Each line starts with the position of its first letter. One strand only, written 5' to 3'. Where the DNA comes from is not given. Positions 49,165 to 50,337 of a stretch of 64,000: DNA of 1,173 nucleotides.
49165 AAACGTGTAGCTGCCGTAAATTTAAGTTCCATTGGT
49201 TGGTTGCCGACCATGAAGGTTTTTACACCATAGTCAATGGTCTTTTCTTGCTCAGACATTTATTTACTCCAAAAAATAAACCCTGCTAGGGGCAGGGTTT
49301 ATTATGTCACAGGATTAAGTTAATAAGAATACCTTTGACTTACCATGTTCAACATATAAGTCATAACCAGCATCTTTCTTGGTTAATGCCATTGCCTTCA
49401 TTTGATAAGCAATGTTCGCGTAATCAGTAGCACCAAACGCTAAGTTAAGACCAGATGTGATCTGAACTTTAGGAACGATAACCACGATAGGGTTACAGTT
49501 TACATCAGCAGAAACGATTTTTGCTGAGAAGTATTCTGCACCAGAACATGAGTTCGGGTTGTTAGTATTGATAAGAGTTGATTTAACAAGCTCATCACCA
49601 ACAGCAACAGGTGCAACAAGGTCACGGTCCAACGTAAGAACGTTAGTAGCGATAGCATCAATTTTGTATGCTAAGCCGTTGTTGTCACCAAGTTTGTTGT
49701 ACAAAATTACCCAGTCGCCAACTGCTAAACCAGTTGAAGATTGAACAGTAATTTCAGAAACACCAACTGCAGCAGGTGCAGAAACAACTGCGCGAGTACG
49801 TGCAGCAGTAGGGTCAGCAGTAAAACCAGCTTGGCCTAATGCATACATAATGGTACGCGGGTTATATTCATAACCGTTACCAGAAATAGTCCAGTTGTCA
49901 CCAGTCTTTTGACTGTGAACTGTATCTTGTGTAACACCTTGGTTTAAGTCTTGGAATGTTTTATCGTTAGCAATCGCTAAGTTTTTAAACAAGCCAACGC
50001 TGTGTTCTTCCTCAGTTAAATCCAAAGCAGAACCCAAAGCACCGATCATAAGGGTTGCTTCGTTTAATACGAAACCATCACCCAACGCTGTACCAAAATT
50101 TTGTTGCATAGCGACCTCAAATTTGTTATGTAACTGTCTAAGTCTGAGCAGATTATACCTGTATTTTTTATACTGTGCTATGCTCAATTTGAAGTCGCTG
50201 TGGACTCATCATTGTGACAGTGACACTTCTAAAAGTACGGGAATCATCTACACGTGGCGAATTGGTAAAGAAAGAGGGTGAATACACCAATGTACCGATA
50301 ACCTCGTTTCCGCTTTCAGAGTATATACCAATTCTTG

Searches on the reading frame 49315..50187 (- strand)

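Call 41: search_protein_families(library=phrogs, proteins=[window:49315-50187:-], max_evalue=0.001)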
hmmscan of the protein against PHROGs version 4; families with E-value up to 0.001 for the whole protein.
window:49315-50187:- (290 aa): 1 family
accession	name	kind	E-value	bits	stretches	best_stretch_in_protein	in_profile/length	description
phrog_28493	-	unknown function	8.4e-38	131.2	1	32-282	3-258/270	-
